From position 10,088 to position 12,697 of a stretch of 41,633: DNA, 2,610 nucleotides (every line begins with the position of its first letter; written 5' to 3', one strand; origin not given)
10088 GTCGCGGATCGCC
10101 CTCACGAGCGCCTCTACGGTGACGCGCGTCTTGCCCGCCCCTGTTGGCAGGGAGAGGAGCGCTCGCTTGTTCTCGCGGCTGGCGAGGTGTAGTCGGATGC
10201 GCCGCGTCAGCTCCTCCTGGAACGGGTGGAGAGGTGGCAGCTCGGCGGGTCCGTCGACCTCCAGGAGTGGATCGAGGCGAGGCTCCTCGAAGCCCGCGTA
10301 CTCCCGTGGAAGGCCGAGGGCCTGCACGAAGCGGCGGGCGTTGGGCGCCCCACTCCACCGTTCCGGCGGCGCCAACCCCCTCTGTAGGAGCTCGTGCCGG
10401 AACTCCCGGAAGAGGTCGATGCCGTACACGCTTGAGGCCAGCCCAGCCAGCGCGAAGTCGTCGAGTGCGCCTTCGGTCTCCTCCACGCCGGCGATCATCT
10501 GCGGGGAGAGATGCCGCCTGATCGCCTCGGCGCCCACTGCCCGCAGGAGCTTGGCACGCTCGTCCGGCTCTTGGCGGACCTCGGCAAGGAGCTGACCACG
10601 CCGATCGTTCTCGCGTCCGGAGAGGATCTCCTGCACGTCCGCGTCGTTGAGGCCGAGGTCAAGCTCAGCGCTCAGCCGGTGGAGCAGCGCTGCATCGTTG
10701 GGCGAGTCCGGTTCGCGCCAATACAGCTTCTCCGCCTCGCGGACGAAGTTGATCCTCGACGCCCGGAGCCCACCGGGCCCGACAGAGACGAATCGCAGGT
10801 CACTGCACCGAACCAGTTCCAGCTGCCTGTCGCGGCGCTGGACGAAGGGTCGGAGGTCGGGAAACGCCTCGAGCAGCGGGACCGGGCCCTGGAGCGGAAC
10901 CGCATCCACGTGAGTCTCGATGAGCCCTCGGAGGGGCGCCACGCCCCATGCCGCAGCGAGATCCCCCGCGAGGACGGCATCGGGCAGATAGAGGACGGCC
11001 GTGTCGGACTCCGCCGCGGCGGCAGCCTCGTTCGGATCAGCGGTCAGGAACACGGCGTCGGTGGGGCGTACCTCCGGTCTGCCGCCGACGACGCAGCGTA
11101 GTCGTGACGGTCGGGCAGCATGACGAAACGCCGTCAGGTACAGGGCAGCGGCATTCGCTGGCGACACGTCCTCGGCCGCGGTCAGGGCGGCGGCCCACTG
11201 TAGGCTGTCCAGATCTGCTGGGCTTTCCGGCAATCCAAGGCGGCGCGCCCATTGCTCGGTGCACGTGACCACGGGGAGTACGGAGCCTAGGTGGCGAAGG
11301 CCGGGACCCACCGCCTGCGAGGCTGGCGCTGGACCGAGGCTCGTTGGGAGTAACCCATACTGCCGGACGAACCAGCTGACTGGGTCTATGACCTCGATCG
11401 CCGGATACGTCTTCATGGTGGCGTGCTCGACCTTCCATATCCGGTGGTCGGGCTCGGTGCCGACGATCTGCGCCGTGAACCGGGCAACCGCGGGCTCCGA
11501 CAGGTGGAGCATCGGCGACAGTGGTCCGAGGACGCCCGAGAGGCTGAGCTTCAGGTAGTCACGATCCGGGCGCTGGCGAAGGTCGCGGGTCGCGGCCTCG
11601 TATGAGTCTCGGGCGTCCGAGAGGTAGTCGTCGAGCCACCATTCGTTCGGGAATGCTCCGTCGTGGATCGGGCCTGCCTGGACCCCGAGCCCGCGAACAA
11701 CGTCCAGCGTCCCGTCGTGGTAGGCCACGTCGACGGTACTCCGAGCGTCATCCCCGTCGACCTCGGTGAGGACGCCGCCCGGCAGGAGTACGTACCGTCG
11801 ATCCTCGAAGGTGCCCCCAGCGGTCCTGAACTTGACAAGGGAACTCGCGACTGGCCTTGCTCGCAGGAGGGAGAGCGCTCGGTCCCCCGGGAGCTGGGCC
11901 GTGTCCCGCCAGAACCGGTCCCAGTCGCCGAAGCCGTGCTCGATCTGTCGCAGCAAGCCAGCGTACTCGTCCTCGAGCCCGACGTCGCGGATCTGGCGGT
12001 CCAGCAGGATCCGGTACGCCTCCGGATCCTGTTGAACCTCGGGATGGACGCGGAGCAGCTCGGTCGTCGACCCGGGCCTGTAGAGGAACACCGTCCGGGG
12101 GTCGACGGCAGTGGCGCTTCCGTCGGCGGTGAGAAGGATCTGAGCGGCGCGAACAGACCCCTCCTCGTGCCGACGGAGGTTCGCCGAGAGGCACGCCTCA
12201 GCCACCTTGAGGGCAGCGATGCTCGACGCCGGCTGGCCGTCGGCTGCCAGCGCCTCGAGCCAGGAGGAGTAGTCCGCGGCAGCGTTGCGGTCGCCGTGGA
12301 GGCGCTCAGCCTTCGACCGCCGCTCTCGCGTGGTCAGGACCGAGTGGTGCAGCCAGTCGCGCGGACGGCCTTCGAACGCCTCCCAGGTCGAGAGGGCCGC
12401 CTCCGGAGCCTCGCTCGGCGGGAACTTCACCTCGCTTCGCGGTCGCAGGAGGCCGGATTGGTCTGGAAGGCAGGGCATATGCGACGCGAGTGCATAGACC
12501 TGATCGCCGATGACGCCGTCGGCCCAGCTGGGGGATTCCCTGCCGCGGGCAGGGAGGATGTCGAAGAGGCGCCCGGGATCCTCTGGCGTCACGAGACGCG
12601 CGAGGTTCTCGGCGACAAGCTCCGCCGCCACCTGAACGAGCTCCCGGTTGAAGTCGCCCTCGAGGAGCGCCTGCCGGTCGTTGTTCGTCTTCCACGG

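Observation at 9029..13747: Giant sacsin/MORC-type GHKL ATPase fused to a Res-III SF2 helicase, with about 800 unassigned central residues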

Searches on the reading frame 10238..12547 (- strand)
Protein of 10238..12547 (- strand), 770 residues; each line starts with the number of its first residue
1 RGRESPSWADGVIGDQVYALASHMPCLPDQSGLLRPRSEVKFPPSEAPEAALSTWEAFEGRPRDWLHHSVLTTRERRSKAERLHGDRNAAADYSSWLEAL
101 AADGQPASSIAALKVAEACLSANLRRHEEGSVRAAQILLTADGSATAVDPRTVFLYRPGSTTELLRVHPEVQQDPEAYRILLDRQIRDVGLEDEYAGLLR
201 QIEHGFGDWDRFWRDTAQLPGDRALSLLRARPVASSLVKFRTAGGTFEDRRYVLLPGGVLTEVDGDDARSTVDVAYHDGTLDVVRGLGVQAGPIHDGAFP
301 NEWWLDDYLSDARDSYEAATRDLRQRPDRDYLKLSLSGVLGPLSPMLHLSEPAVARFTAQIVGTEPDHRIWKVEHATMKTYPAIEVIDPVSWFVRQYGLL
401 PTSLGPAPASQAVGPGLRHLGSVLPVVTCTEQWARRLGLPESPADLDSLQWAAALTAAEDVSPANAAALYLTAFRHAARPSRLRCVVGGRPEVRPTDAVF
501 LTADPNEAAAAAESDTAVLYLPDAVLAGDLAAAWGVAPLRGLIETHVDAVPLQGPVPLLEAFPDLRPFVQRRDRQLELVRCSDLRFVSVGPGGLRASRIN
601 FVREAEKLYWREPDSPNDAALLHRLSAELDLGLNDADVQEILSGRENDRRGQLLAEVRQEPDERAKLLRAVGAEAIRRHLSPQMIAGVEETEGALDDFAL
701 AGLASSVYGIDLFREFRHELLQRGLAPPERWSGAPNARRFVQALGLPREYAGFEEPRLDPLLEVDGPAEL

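Call 36: search_protein_families(library=padloc, proteins=[window:10238-12547:-], max_evalue=1)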
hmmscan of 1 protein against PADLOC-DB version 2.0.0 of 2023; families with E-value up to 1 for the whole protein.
window:10238-12547:- (770 aa): 0 families

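Call 37: search_protein_families(library=pfam, proteins=[window:10238-12547:-], max_evalue=1)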
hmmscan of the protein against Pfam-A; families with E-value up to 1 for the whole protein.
window:10238-12547:- (770 aa): 0 families

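Call 66: predict_structure(alignment_id=A2)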
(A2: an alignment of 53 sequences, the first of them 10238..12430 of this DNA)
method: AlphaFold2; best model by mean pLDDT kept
length: 731 residues; sequences in the alignment: 53
mean_pLDDT: 91.6   pTM: 0.69
mean pLDDT of the five models: 91.6, 91.1, 90.2, 89.5, 89.2
residues with pLDDT >= 90: 572; 70-90: 137; 50-70: 21; < 50: 1
segments of 3 or more residues with pLDDT < 50: none
pLDDT, mean of each block of 10 residues (from residue 1): 88 93 87 79 73 93 95 96 90 96 94 87 85 96 92 90 92 96 96 95 97 95 86 97 96 94 93 95 93 91 96 97 95 94 95 97 97 97 98 97 97 97 97 97 96 96 92 91 95 95 85 93 91 92 90 84 91 87 92 92 86 90 93 93 92 92 94 93 91 89 92 69 58 50
secondary structure, 60 per line:
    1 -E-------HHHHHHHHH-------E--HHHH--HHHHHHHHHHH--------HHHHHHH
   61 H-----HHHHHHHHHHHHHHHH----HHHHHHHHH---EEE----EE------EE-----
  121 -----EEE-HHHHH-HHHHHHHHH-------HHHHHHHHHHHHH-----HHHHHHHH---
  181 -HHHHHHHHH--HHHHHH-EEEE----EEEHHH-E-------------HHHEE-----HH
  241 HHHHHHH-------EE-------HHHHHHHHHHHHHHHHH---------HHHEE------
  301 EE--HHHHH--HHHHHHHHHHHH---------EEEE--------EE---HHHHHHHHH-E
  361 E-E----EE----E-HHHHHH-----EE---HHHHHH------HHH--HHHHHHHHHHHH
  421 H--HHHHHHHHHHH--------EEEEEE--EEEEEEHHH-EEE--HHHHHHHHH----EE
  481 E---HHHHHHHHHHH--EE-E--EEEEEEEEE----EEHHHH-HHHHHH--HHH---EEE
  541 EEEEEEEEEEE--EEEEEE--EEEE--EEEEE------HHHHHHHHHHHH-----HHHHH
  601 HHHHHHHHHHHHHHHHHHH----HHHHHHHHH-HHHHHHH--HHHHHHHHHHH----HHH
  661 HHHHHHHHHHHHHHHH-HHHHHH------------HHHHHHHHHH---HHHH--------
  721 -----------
elements in order (helices of 4 or more, strands of 3 or more residues): H10-18 H29-32 H35-45 H54-61 H67-82 H87-95 E99-101 E126-128 H130-134 H136-144 H152-164 H170-177 H182-190 H193-198 E200-203 E208-210 H239-247 H264-280 H305-309 H312-323 E333-336 H350-358 H376-381 H392-397 H409-421 H424-434 E443-448 E451-456 E461-463 H466-474 E479-481 H485-495 E504-512 H519-522 H524-529 E538-551 E554-559 E562-565 E568-572 H579-590 H596-619 H624-632 H634-640 H643-653 H658-676 H678-683 H696-705 H709-712

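Call 68: fold_search(model_id=the predicted structure, library=pdb)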
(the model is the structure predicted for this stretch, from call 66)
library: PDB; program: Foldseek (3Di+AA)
matches with E <= 10: 101; with E <= 0.001: 0
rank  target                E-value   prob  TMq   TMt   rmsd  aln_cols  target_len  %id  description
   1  7n6g_1N               2.2e-01  0.05  0.09  0.05  40.5       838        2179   12  C1 of central pair (released 2022-05-18)
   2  8tmc_B                7.7e-01  0.04  0.06  0.10  22.4       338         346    9  Cryo-EM structure of CorA in complex with conformation-specific synthetic antibody C12 and 20 mM MgCl2, State MG20-2 (released 2025-02-12)
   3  8tmj_B                8.9e-01  0.08  0.07  0.13  21.4       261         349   11  Cryo-EM structure of CorA in complex with conformation-specific synthetic antibody C18 and 100 uM MgCl2, State MG0.1-2 (released 2025-02-12)
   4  8tmc_C                8.9e-01  0.05  0.05  0.09  21.8       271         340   11  Cryo-EM structure of CorA in complex with conformation-specific synthetic antibody C12 and 20 mM MgCl2, State MG20-2 (released 2025-02-12)
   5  4egw_A                9.8e-01  0.07  0.07  0.14  18.7       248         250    9  The structure of the soluble domain of CorA from Methanocaldococcus jannaschii (released 2012-10-31)
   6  8tmc_A                9.8e-01  0.05  0.06  0.09  21.8       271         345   11  Cryo-EM structure of CorA in complex with conformation-specific synthetic antibody C12 and 20 mM MgCl2, State MG20-2 (released 2025-02-12)
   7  8tmc_E                1.0e+00  0.06  0.06  0.09  21.4       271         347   10  Cryo-EM structure of CorA in complex with conformation-specific synthetic antibody C12 and 20 mM MgCl2, State MG20-2 (released 2025-02-12)
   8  8tmd_E                1.1e+00  0.06  0.07  0.12  21.5       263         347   11  Cryo-EM structure of CorA in complex with conformation-specific synthetic antibody C18 and 100 uM MgCl2, State MG0.1-1 (released 2025-02-12)
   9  3jcf_A                1.1e+00  0.05  0.06  0.10  21.7       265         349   10  Cryo-EM structure of the magnesium channel CorA in the closed symmetric magnesium-bound state (released 2016-02-17)
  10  8tme_C                1.1e+00  0.08  0.07  0.12  20.7       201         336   10  Cryo-EM structure of CorA in complex with conformation-specific synthetic antibody C18 and 100 uM MgCl2, State MG0.1-1 (released 2025-02-12)
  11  4i0u_H                1.1e+00  0.06  0.06  0.11  21.3       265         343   10  Improved structure of Thermotoga maritima CorA at 2.7 A resolution (released 2013-03-06)
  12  8tme_E                1.3e+00  0.06  0.07  0.12  20.8       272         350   11  Cryo-EM structure of CorA in complex with conformation-specific synthetic antibody C18 and 100 uM MgCl2, State MG0.1-1 (released 2025-02-12)
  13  7egc_F                1.6e+00  0.05  0.07  0.12  19.3       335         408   11  p53-bound TFIID-based holo PIC on HDM2 promoter (released 2021-05-12)
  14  8tmi_E                1.6e+00  0.04  0.06  0.10  22.5       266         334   10  Cryo-EM structure of CorA in complex with conformation-specific synthetic antibody C18 and 100 uM MgCl2, State MG0.1-2 (released 2025-02-12)
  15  3w3x_A                1.6e+00  0.04  0.10  0.08  20.4       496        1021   12  Crystal structure of Kap121p bound to Pho4p (released 2013-04-10)
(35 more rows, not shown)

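Call 71: fold_search(model_id=the predicted structure, library=viral)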
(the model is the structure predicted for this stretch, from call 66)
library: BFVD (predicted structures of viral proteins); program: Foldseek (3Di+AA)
matches with E <= 10: 114; with E <= 0.001: 0
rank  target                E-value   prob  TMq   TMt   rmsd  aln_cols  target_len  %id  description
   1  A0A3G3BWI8            2.5e-01  0.47  0.10  0.15  20.9       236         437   10  (no name in the UniProt tables at hand)
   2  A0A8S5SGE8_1          4.6e-01  0.04  0.08  0.05  32.8       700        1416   10  Nuclease [Podoviridae sp. ctZih56]
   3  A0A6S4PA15            1.1e+00  0.01  0.06  0.04  45.0       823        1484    9  Large polyvalent protein associated domain-containing protein [uncultured phage_MedDCM-OCT-S31-C1]
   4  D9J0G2                1.1e+00  0.08  0.04  0.22  21.1       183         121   10  Gp15 [Brochothrix phage A9]
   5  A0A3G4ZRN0            1.2e+00  0.04  0.05  0.11  23.1       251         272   11  DNA polymerase family B elongation subunit [Barrevirus sp.]
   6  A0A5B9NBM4            1.3e+00  0.08  0.06  0.11  21.4       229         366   14  Uncharacterized protein [Chinook aquareovirus]
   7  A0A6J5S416            1.3e+00  0.04  0.06  0.14  23.0       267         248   11  Essential recombination function protein [uncultured Caudovirales phage]
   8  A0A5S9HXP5            1.4e+00  0.05  0.08  0.11  18.5       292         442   10  Uncharacterized protein [Tenacibaculum phage PTm1]
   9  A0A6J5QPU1            1.5e+00  0.06  0.09  0.10  18.1       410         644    9  Uncharacterized protein [uncultured Caudovirales phage]
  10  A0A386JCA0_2          1.5e+00  0.02  0.05  0.04  19.9       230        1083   16  Genome polyprotein (Fragment) [Marine RNA virus BC-7]
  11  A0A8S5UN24            1.6e+00  0.03  0.05  0.08  17.7       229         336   10  NTP-PPase-like protein [Siphoviridae sp. ctzr51]
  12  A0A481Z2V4            1.9e+00  0.04  0.07  0.06  18.0       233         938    6  RecD helicase /ATP-dependent exoDNAse [Pithovirus LCPAC101]
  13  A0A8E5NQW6            2.0e+00  0.09  0.08  0.19  12.5       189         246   11  (no name in the UniProt tables at hand)
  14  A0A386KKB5            2.3e+00  0.04  0.04  0.14  18.1       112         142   19  Uncharacterized protein [Mycobacterium phage Paito]
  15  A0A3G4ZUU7            2.5e+00  0.04  0.06  0.13  14.8       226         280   10  Sel1 repeat family protein [Edafosvirus sp.]
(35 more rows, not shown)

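Call 86: search_protein_representatives(protein=window:10238-12430:-)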
Query: 731 residues. Proteins with E-value up to 0.001 (for the whole library): 496; up to 1e-10: 360; up to 1e-30: 168. The best 150 are listed.
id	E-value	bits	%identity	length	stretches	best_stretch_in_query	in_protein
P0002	0.0e+00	1090.6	67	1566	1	1-731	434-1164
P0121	1.2e-155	536.4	43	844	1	4-731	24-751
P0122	3.1e-137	475.5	41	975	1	2-678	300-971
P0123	1.9e-115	403.4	38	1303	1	4-731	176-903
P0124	1.7e-103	363.9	35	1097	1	2-730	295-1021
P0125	1.8e-101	357.2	35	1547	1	4-731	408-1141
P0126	7.4e-95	335.4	35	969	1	1-730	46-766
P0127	1.7e-92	327.5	32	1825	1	5-731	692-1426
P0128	4.3e-91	322.9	33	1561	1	4-731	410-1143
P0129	2.4e-90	320.5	35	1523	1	4-731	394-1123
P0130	2.7e-87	310.4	32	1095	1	52-730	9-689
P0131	1.8e-86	307.7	33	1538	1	4-731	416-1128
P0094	2.2e-86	307.3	34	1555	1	8-731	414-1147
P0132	5.2e-86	306.1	32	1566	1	4-731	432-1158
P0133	2.0e-85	304.2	30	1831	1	3-731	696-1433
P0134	2.4e-83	297.3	34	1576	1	8-730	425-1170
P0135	1.8e-82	294.5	30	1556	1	27-730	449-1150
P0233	1.9e-44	168.7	29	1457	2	4-380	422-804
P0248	3.1e-40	154.8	30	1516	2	10-375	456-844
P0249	1.3e-39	152.8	27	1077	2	13-360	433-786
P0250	2.5e-39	151.8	29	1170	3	506-730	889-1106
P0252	1.2e-38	149.5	29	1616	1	3-731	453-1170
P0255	1.3e-37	146.2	29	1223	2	12-376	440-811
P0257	2.1e-36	142.1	30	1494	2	2-362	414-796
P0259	2.7e-35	138.5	32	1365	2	7-375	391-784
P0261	5.0e-35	137.6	27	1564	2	8-375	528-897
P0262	8.0e-35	136.9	32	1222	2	9-376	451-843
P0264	1.4e-34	136.2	30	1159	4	496-716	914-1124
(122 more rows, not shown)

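Call 87: search_protein_families(library=pfam, proteins=[P0233, P0248, P0257, P0259, P0261, P0262, P0249], max_evalue=0.001)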
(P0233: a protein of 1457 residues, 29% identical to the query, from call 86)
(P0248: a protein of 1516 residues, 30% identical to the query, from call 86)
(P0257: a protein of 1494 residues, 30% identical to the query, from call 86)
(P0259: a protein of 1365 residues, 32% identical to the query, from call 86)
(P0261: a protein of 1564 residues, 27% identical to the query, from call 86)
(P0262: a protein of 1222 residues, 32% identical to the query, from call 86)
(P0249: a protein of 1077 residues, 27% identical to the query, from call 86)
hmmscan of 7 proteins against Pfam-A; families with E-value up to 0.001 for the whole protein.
P0233 (1457 aa): 5 families
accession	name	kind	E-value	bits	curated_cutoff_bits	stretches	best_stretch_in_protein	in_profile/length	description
PF04851.21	ResIII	-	4.5e-25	88.9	22.5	1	1047-1223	5-164/164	Type III restriction enzyme, res subunit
PF00271.37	Helicase_C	-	2.1e-14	54.1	23.5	1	1328-1420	16-108/110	Helicase conserved C-terminal domain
PF00270.35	DEAD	-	4.8e-14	52.9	26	1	1058-1222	4-161/167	DEAD/DEAH box helicase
PF18766.7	SWI2_SNF2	-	1.2e-08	35.3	26.7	1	1057-1233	6-166/221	SWI2/SNF2 ATPase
PF25794.1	SACS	-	8.4e-07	29.5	32.8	1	116-175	89-149/247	Sacsin domain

P0248 (1516 aa): 4 families
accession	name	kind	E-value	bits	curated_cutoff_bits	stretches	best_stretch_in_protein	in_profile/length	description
PF04851.21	ResIII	-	2.3e-21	76.9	22.5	1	1091-1280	4-164/164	Type III restriction enzyme, res subunit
PF00271.37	Helicase_C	-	7.5e-14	52.4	23.5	1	1375-1472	11-108/110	Helicase conserved C-terminal domain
PF00270.35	DEAD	-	2.8e-11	43.8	26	1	1125-1279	18-161/167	DEAD/DEAH box helicase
PF18766.7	SWI2_SNF2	-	3e-07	30.8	26.7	1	1120-1283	17-160/221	SWI2/SNF2 ATPase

P0257 (1494 aa): 6 families
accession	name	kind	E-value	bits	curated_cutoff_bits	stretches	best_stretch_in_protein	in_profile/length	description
PF04851.21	ResIII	-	6.2e-25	88.4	22.5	1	1057-1237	3-164/164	Type III restriction enzyme, res subunit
PF00271.37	Helicase_C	-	1.3e-14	54.8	23.5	1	1334-1434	10-108/110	Helicase conserved C-terminal domain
PF00270.35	DEAD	-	6.3e-13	49.2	26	1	1083-1236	16-161/167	DEAD/DEAH box helicase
PF18766.7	SWI2_SNF2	-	5.6e-10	39.7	26.7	1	1079-1247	16-166/221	SWI2/SNF2 ATPase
PF25794.1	SACS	-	5.4e-07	30.1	32.8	1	110-140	92-122/247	Sacsin domain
PF02518.31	HATPase_c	-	0.00079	20.3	26.4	0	57-131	4-84/111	Histidine kinase-, DNA gyrase B-, and HSP90-like ATPase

P0259 (1365 aa): 5 families
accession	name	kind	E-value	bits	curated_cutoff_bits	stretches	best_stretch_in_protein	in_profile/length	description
PF04851.21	ResIII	-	1e-25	91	22.5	1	957-1134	3-164/164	Type III restriction enzyme, res subunit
PF00270.35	DEAD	-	3.4e-14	53.4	26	1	978-1134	11-162/167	DEAD/DEAH box helicase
PF00271.37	Helicase_C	-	3.4e-11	43.8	23.5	1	1232-1327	13-108/110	Helicase conserved C-terminal domain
PF18766.7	SWI2_SNF2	-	5e-08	33.3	26.7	1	979-1144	16-166/221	SWI2/SNF2 ATPase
PF25794.1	SACS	-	2.8e-05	24.5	32.8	1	77-103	95-121/247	Sacsin domain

P0261 (1564 aa): 5 families
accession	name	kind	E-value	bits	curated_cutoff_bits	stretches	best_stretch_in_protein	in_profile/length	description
PF04851.21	ResIII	-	3.2e-21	76.3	22.5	1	1150-1327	5-164/164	Type III restriction enzyme, res subunit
PF00270.35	DEAD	-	3.5e-14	53.3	26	1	1176-1326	18-161/167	DEAD/DEAH box helicase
PF00271.37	Helicase_C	-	1.5e-13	51.4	23.5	1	1436-1528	16-108/110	Helicase conserved C-terminal domain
PF25794.1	SACS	-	3e-06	27.7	32.8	1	214-248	95-129/247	Sacsin domain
PF18766.7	SWI2_SNF2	-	1.3e-05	25.4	26.7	1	1166-1337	15-166/221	SWI2/SNF2 ATPase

P0262 (1222 aa): 3 families
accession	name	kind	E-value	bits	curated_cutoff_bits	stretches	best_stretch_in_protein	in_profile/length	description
PF04851.21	ResIII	-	1.5e-12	48.2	22.5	1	1092-1173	4-79/164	Type III restriction enzyme, res subunit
PF00270.35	DEAD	-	7.8e-07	29.4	26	1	1118-1179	16-77/167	DEAD/DEAH box helicase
PF25794.1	SACS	-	4.5e-06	27.1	32.8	1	135-233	91-192/247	Sacsin domain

P0249 (1077 aa): 1 family
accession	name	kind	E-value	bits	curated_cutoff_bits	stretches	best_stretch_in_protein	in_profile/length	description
PF25794.1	SACS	-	3.8e-12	47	32.8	1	95-236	87-235/247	Sacsin domain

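Call 88: find_encoding_contigs(protein=P0257, flank=10000, max_places=2)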
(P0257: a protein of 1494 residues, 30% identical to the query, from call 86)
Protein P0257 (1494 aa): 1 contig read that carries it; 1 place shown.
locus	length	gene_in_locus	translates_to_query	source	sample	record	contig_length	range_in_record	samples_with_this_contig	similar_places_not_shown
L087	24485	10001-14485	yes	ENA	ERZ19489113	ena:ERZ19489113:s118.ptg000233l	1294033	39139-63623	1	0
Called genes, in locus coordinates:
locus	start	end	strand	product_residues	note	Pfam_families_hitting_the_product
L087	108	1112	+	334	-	PF00483:NTP_transferase, PF12804:NTP_transf_3, PF24894:Hexapep_GlmU (faint)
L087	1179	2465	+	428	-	PF00682:HMGL-like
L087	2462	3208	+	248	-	PF00072:Response_reg, PF00486:Trans_reg_C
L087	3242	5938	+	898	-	PF00512:HisKA, PF02518:HATPase_c, PF12849:PBP_like_2, PF12727:PBP_like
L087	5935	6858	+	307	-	PF00528:BPD_transp_1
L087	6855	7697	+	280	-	PF00528:BPD_transp_1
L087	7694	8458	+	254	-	PF13191:AAA_16 (faint), PF00005:ABC_tran, PF13401:AAA_22 (faint), PF13304:AAA_21 (weak)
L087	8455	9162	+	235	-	PF01895:PhoU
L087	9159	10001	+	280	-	PF00106:adh_short, PF08659:KR, PF23441:SDR (faint), PF13561:adh_short_C2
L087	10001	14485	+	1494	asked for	PF25794:SACS (faint), PF00270:DEAD, PF04851:ResIII, PF18766:SWI2_SNF2, PF00271:Helicase_C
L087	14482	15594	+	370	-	PF13784:Fic_N, PF02661:Fic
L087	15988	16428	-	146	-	PF01850:PIN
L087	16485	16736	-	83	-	-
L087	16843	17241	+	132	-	PF01641:SelR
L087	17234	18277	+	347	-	PF00180:Iso_dh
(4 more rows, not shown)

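Call 89: find_encoding_contigs(protein=P0233, flank=10000, max_places=2)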
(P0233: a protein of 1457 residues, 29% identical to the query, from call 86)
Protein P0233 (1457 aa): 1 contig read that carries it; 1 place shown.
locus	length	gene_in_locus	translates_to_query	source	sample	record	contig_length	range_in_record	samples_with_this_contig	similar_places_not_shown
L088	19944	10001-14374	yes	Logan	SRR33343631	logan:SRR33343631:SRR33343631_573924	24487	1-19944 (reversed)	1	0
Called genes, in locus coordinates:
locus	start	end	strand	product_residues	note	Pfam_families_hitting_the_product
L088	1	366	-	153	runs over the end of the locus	-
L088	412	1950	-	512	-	PF00171:Aldedh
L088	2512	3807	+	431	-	-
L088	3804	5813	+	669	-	PF13091:PLDc_2 (faint)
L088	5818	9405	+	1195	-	PF00176:SNF2-rel_dom (weak), PF00270:DEAD (faint), PF04851:ResIII, PF00271:Helicase_C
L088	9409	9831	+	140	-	-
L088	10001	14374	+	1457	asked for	PF25794:SACS (weak), PF04851:ResIII, PF00270:DEAD, PF18766:SWI2_SNF2, PF00271:Helicase_C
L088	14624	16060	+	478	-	-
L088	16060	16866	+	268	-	-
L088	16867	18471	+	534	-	PF04513:Baculo_PEP_C (faint)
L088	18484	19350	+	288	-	-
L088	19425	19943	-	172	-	?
